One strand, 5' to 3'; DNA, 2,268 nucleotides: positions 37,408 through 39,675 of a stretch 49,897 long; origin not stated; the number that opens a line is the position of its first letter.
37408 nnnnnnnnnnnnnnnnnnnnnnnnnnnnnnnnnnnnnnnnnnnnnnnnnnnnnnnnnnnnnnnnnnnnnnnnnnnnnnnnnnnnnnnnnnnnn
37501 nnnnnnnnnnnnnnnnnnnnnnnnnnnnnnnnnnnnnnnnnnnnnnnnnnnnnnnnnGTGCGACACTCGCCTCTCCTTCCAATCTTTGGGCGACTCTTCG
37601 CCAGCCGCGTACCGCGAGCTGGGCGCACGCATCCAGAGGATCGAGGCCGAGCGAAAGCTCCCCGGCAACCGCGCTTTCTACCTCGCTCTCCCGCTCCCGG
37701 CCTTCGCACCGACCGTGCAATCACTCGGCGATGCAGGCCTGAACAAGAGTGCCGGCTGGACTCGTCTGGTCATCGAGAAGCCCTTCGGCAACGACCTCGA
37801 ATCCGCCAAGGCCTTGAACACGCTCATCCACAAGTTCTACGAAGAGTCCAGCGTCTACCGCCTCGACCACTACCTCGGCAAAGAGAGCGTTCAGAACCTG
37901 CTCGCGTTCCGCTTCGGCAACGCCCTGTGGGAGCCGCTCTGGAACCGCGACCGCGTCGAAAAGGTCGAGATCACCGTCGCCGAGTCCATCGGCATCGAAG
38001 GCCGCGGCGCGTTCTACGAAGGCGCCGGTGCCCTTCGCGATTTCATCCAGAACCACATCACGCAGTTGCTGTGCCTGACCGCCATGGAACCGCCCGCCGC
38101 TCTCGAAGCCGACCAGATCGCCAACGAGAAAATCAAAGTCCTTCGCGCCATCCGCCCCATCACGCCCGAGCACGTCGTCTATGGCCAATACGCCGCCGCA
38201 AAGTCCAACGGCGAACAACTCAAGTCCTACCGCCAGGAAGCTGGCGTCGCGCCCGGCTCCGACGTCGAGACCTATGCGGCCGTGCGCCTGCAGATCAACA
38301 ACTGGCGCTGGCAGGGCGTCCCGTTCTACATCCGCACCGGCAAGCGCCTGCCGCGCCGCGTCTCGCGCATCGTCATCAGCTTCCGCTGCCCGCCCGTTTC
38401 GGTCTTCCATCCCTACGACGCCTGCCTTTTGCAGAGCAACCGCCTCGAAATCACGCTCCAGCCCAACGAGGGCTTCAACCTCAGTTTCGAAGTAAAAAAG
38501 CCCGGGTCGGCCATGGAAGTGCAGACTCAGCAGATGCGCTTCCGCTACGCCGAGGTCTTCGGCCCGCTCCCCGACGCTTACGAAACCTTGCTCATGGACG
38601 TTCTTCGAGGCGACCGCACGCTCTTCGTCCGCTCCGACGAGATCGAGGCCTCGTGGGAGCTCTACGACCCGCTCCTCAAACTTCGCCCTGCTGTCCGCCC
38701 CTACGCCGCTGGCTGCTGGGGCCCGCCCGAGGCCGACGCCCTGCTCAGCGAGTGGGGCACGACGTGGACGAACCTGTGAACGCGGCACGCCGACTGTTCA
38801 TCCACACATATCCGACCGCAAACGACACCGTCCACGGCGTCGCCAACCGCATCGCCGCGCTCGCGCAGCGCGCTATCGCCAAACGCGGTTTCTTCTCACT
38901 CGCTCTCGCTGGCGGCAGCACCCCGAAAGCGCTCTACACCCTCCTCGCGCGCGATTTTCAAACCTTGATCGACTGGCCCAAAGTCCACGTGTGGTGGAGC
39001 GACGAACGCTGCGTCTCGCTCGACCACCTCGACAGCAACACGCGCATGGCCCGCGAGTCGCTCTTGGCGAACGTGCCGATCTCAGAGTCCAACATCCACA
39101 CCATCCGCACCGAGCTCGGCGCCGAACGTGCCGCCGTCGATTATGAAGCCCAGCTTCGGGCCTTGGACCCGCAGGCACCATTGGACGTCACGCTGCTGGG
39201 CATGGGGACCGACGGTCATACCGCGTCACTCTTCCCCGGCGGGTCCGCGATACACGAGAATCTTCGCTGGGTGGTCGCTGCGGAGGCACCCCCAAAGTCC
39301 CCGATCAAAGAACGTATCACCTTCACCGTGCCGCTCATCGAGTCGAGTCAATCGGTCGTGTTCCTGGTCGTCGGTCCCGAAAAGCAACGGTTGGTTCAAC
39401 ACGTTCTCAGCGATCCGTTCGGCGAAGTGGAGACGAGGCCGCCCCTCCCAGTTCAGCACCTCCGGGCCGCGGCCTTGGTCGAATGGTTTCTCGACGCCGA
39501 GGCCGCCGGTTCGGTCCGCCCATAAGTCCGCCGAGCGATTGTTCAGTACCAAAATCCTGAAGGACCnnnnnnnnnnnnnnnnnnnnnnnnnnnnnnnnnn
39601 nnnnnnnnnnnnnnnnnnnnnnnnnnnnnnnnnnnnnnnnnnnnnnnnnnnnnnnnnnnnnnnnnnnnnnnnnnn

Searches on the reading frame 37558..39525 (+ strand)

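Call 36: search_protein_families(library=pfam, proteins=[window:37558-39525:+], max_evalue=0.0001)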
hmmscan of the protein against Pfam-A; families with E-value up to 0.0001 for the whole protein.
window:37558-39525:+ (655 aa): 1 family
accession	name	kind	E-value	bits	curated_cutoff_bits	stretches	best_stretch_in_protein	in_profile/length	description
PF01182.26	Glucosamine_iso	-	1.7e-67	228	27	1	420-636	2-217/225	Glucosamine-6-phosphate isomerases/6-phosphogluconolactonase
